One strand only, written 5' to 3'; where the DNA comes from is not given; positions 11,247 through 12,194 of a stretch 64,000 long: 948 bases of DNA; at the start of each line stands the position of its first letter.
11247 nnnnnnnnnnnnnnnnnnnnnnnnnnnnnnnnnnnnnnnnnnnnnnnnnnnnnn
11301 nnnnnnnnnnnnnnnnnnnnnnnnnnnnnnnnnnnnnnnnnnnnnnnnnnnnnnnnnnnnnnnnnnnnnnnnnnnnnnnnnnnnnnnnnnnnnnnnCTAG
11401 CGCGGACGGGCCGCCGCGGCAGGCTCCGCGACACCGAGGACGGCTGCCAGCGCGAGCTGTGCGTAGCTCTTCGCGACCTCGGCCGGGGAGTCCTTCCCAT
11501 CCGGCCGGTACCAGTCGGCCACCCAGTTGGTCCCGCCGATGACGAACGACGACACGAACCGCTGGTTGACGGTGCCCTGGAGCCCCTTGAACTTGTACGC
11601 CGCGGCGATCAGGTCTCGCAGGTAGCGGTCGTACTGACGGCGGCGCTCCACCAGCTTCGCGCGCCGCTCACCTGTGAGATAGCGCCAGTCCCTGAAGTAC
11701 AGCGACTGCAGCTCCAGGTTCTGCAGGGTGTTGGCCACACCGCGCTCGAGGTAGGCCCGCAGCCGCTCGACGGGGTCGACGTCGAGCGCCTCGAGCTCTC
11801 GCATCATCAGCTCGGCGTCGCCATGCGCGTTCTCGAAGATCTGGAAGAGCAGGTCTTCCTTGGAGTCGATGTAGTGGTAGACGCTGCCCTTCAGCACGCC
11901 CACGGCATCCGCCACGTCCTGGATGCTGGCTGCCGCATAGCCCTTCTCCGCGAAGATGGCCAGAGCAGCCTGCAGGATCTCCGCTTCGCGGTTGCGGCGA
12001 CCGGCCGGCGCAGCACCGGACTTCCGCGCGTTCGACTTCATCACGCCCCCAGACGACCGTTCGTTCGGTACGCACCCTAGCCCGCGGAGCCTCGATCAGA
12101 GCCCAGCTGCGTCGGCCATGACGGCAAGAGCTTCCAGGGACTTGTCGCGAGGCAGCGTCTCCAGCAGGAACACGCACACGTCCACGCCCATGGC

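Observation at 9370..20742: Shared 14-bp palindrome in front of four transcription units suggests one TetR-type regulon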

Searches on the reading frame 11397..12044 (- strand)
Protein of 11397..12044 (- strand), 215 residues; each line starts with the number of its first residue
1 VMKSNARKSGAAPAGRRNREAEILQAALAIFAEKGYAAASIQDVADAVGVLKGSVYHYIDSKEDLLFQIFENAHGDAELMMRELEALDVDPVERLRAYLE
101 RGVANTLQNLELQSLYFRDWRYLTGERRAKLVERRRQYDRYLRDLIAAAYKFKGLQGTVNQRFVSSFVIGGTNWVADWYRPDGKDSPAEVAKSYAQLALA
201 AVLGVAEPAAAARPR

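Call 13: search_protein_families(library=pfam, proteins=[window:11397-12044:-])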
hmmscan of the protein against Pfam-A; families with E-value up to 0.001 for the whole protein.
window:11397-12044:- (215 aa): 2 families
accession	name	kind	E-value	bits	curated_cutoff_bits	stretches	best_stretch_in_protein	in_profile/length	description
PF17932.6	TetR_C_24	-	1.5e-27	96.5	26.4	1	89-201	2-113/114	Tetracyclin repressor-like, C-terminal domain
PF00440.29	TetR_N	-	2.8e-15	56.3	24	1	23-68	1-46/47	Bacterial regulatory proteins, tetR family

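Call 16: search_solved_structures(query=window:11397-12044:-, max_evalue=0.001)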
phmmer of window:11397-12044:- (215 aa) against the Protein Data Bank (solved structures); distinct sequences matched with E-value up to 0.001: 135 (the best 60 are shown).
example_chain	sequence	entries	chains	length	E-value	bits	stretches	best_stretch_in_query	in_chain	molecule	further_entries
3dcf_A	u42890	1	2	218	2.9e-25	92.1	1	17-199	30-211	transcriptional regulator of the TetR/AcrR family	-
3vpr_A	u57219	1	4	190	4.4e-22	81.8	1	22-200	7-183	Transcriptional regulator, TetR family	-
2ibd_A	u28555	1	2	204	7.8e-20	74.4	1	14-200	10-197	Possible transcriptional regulator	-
5k7f_A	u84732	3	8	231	4.2e-19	72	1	15-202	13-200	Transcriptional regulator, TetR family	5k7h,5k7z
2iai_A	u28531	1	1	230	3e-18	69.3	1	21-191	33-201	Putative transcriptional regulator SCO3833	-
4w97_A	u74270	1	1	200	1.3e-17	67.1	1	14-202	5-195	HTH-type transcriptional repressor KstR2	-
4w1u_A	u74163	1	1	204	1.5e-17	67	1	17-202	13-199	HTH-type transcriptional repressor KstR2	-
4mxm_A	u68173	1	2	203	3.1e-16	62.7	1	20-193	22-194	Transcriptional regulator I2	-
4mo7_A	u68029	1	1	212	3.6e-16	62.5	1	19-193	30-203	Transcriptional regulator I2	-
3ccy_A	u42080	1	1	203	6.8e-14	55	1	15-203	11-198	Putative TetR-family transcriptional regulator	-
9b7y_A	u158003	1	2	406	1.1e-12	51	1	11-134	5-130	Transcriptional repressor Mce3R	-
6srn_A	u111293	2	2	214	2e-12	50.3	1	19-102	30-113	TetR family transcriptional regulator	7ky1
5gp9_A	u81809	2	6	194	1.3e-10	44.4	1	21-200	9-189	Transcriptional regulator (TetR/AcrR family)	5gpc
5dy1_A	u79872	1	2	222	1.6e-10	44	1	6-103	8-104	TetR family transcriptional regulator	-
5dy0_A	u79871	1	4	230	1.8e-10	43.9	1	6-103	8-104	TetR family transcriptional regulator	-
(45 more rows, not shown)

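Call 17: find_related_loci(query=window:11397-12044:-, collection=genome_contigs, flank=10000)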
Query window:11397-12044:- (215 aa) in genome_contigs; peptide patterns used: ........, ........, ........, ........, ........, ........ (x = any residue, [..] = any of these).
176 stretches matched a pattern; 113 encode a relative of the query (tblastn E <= 1e-3); the best 80 are kept; 80 distinct loci.
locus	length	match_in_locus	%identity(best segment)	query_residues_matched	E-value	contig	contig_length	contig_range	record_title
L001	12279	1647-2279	78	1-211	4e-108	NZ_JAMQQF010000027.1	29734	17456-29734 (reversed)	Frankia sp. AiPs1 NODE_27_length_29734_cov_78.867249, whole genome shotgun sequence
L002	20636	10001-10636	46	3-214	1e-53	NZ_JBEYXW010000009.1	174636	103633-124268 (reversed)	Saccharomonospora sp. NPDC046836 NPDC046836_298_D2.ctg-0009, whole genome shotgun sequence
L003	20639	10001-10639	45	2-215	7e-51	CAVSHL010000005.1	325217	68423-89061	MAG: uncultured Actinomycetota bacterium isolate MFD04212.bin.1.234 genome assembly, contig: contig_18527, whole genome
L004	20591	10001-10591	44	7-204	4e-50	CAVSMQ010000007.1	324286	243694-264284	MAG: uncultured Actinomycetes bacterium isolate MFD04935.bin.2.63 genome assembly, contig: contig_2108, whole genome sho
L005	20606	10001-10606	43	1-202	1e-49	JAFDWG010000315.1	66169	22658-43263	MAG: Actinomycetota bacterium isolate SZAS-15 LIN-677__315__length-66169, whole genome shotgun sequence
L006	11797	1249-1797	44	20-202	2e-48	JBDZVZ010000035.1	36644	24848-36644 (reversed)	MAG: Solirubrobacterales bacterium isolate PE_soil5 NODE_269_length_36644, whole genome shotgun sequence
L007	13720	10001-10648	42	1-213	1e-48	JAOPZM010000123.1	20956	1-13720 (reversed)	MAG: Solirubrobacterales bacterium isolate RYN_255 scaffold_971275, whole genome shotgun sequence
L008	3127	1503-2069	44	16-204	8e-48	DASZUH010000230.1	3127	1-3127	MAG TPA_asm: Solirubrobacterales bacterium isolate SMAG_U6099 k141_637809, whole genome shotgun sequence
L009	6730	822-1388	46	16-204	1e-47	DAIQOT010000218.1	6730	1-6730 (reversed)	MAG TPA_asm: Solirubrobacterales bacterium isolate CTOTU14318 NODE_586_length_6730_cov_6.107266, whole genome shotgun se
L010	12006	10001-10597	41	6-204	4e-46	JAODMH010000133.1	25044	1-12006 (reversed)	MAG: Microbacteriaceae bacterium isolate RYN_86 scaffold_1799925, whole genome shotgun sequence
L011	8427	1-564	44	16-203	4e-46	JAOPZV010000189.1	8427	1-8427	MAG: Solirubrobacterales bacterium isolate RYN_264 scaffold_244630, whole genome shotgun sequence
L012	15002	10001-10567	44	16-204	7e-46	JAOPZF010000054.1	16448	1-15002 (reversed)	MAG: Solirubrobacterales bacterium isolate RYN_247 scaffold_1283131, whole genome shotgun sequence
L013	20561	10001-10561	43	22-208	2e-45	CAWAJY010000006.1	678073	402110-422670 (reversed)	MAG: uncultured Actinomycetes bacterium isolate MFD02579.bin.2.11 genome assembly, contig: contig_4469, whole genome sho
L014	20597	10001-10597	39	5-203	9e-46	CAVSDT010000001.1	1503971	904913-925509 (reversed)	MAG: uncultured Solirubrobacteraceae bacterium isolate MFD02581.bin.1.149 genome assembly, contig: contig_36901, whole g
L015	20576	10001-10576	44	22-214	1e-45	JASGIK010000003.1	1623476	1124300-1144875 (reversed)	MAG: Solirubrobacterales bacterium isolate 5N322 JMF-2111-06-0005.ont.bin.322_2, whole genome shotgun sequence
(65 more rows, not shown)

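Call 21: find_homologous_proteins(query=window:11397-12044:-, max_evalue=1e-30)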
Query window:11397-12044:- (215 aa): 512 proteins with E <= 1e-30 among 3432 candidates; the best 120 are listed.
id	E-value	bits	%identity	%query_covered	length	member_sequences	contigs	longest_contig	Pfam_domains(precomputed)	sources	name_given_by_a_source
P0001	8.7e-129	445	97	100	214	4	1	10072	PF00440.30,PF17932.7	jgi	jgi:AcrR family transcriptional regulator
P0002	3.5e-105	368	78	100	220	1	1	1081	PF00440.30,PF17932.7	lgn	-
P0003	4.3e-104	364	79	99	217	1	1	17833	PF00440.30,PF17932.7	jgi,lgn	jgi:AcrR family transcriptional regulator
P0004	1.1e-100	353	78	98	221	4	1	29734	PF00440.30,PF17932.7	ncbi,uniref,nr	ncbi:TetR/AcrR family transcriptional regulator [Frankia sp. AiPs1]|uniref:TetR/AcrR family transcri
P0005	1.8e-90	320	70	97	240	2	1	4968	PF00440.30,PF17932.7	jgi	jgi:AcrR family transcriptional regulator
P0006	3.1e-87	309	68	98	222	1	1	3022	PF00440.30,PF17932.7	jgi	jgi:AcrR family transcriptional regulator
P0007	9.3e-85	301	69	95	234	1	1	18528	PF00440.30,PF17932.7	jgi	jgi:AcrR family transcriptional regulator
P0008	1.5e-84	300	66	98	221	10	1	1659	PF00440.30,PF17932.7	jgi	jgi:AcrR family transcriptional regulator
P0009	3.7e-82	293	70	91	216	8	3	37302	PF00440.30,PF17932.7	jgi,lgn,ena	jgi:AcrR family transcriptional regulator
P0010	2.4e-80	287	64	96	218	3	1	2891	PF00440.30,PF17932.7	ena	-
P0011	7.9e-79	282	63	98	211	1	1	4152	PF00440.30,PF17932.7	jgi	jgi:AcrR family transcriptional regulator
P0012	4.2e-77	276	63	93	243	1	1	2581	PF00440.30,PF17932.7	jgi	jgi:AcrR family transcriptional regulator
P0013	3.4e-76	273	61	96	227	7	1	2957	PF00440.30,PF17932.7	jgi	jgi:AcrR family transcriptional regulator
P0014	4.9e-75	269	63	91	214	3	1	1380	PF00440.30,PF17932.7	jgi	jgi:AcrR family transcriptional regulator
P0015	1.5e-74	268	59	99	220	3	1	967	PF00440.30,PF17932.7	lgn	-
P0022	1.1e-68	249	60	84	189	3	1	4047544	PF00440.30,PF17932.7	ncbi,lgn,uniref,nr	ncbi:hypothetical protein B7R54_04265 [Subtercola boreus]|uniref:HTH tetR-type domain-containing pro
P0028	8.2e-67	243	58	91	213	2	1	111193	PF00440.30,PF17932.7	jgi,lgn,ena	-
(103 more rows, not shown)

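Call 22: find_encoding_contigs(protein=P0001, flank=10000, max_places=2)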
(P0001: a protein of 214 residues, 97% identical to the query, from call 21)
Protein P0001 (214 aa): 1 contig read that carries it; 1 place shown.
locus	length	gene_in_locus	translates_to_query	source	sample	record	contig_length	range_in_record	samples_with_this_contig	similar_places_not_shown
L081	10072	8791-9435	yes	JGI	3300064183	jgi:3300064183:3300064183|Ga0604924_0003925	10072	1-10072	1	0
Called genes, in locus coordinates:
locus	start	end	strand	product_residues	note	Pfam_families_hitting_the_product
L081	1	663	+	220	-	?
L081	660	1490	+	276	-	PF01145:Band_7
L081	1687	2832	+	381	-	PF13407:Peripla_BP_4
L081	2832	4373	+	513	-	PF00005:ABC_tran, PF02463:SMC_N (faint), PF13304:AAA_21 (weak), PF00005:ABC_tran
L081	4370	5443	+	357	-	PF02653:BPD_transp_2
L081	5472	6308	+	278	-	PF00106:adh_short, PF08659:KR, PF13561:adh_short_C2, PF23441:SDR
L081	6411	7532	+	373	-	PF04909:Amidohydro_2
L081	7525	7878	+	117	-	PF01883:FeS_assembly_P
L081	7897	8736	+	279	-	PF00296:Bac_luciferase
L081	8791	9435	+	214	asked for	PF00440:TetR_N, PF17932:TetR_C_24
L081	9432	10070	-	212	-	?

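Call 23: find_encoding_contigs(protein=P0003, flank=10000, max_places=2)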
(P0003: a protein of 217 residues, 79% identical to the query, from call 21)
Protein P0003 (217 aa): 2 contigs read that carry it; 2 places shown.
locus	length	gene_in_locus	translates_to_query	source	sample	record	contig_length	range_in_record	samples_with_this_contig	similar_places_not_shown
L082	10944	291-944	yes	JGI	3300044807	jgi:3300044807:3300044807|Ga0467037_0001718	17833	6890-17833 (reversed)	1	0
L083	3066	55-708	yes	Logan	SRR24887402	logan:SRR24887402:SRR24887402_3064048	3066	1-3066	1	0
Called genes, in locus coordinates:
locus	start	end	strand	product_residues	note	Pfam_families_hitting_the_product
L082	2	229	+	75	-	?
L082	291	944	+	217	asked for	PF00440:TetR_N, PF17932:TetR_C_24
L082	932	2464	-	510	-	PF00501:AMP-binding, PF13193:AMP-binding_C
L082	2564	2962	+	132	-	PF10604:Polyketide_cyc2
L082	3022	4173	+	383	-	PF00108:Thiolase_N, PF22691:Thiolase_C_1 (faint), PF00109:ketoacyl-synt (weak), PF02803:Thiolase_C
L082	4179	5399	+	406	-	PF02771:Acyl-CoA_dh_N, PF02770:Acyl-CoA_dh_M, PF00441:Acyl-CoA_dh_1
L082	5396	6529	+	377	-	PF02771:Acyl-CoA_dh_N, PF00441:Acyl-CoA_dh_1, PF08028:Acyl-CoA_dh_2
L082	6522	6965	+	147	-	PF13452:FAS1_DH_region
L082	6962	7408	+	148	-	PF01575:MaoC_dehydratas, PF13452:FAS1_DH_region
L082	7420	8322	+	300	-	-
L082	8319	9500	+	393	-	PF00108:Thiolase_N, PF22691:Thiolase_C_1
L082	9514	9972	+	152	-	PF12172:zf-ChsH2, PF01796:OB_ChsH2_C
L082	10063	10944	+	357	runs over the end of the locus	PF02515:CoA_transf_3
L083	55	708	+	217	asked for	PF00440:TetR_N, PF17932:TetR_C_24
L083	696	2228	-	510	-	PF00501:AMP-binding, PF13193:AMP-binding_C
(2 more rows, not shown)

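Call 24: find_encoding_contigs(protein=P0007, flank=10000, max_places=2)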
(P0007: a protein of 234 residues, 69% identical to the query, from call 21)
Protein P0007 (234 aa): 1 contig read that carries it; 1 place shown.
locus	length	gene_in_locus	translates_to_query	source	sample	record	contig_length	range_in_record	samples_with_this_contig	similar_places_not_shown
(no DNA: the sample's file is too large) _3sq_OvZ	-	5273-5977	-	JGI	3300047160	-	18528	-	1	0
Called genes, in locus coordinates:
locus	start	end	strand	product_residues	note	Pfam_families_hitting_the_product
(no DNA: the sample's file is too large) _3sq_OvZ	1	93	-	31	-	?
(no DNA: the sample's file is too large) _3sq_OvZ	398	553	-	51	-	-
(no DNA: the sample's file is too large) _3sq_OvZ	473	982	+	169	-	-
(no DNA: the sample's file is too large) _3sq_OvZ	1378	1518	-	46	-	-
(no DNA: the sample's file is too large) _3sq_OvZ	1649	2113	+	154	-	-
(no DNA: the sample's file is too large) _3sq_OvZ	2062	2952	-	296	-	PF04199:Cyclase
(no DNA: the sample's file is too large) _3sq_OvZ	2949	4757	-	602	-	PF00070:Pyr_redox (faint), PF00743:FMO-like, PF01266:DAO (faint), PF01488:Shikimate_DH (faint), PF01494:FAD_binding_3 (weak), PF07992:Pyr_redox_2, PF13738:Pyr_redox_3, PF13434:Lys_Orn_oxgnase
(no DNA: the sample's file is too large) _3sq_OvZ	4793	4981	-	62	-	-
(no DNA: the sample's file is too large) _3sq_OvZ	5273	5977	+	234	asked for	PF00440:TetR_N, PF17932:TetR_C_24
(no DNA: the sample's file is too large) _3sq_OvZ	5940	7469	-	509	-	PF00501:AMP-binding, PF13193:AMP-binding_C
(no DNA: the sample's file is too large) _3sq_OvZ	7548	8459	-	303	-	PF00296:Bac_luciferase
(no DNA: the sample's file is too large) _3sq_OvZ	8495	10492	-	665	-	PF00743:FMO-like, PF01266:DAO (faint), PF07992:Pyr_redox_2, PF13450:NAD_binding_8, PF13738:Pyr_redox_3, PF13434:Lys_Orn_oxgnase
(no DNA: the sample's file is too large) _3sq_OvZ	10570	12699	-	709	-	PF02629:CoA_binding (weak), PF13380:CoA_binding_2, PF13607:Succ_CoA_lig, PF19045:Ligase_CoA_2 (weak), PF13549:ATP-grasp_5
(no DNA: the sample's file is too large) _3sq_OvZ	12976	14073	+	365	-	PF00296:Bac_luciferase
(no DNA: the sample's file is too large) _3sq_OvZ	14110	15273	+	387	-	PF02771:Acyl-CoA_dh_N, PF02770:Acyl-CoA_dh_M, PF00441:Acyl-CoA_dh_1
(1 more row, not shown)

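Call 25: find_encoding_contigs(protein=P0009, flank=10000, max_places=3)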
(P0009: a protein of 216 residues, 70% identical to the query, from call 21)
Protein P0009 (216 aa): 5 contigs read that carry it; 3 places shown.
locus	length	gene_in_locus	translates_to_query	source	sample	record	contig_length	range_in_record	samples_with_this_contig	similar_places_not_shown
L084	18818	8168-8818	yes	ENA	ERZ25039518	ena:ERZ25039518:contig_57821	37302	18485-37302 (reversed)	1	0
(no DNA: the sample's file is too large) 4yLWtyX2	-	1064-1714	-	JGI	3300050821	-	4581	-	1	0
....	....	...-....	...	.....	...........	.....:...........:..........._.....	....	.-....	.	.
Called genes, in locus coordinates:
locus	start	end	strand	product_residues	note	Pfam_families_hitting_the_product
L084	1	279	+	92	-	?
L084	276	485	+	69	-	PF13561:adh_short_C2 (weak)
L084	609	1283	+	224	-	PF00106:adh_short, PF08659:KR (weak), PF13561:adh_short_C2, PF23441:SDR (weak)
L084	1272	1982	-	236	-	PF01636:APH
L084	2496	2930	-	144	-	PF00441:Acyl-CoA_dh_1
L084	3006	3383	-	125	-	PF00106:adh_short, PF13561:adh_short_C2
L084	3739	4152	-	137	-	PF00296:Bac_luciferase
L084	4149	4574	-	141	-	PF00296:Bac_luciferase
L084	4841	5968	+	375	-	PF04909:Amidohydro_2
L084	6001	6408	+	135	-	-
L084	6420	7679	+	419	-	PF00067:p450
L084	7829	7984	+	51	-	-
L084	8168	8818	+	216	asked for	PF00440:TetR_N, PF17932:TetR_C_24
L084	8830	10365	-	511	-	PF00501:AMP-binding, PF13193:AMP-binding_C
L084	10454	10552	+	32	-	-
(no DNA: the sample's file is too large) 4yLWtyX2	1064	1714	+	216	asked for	PF00440:TetR_N, PF17932:TetR_C_24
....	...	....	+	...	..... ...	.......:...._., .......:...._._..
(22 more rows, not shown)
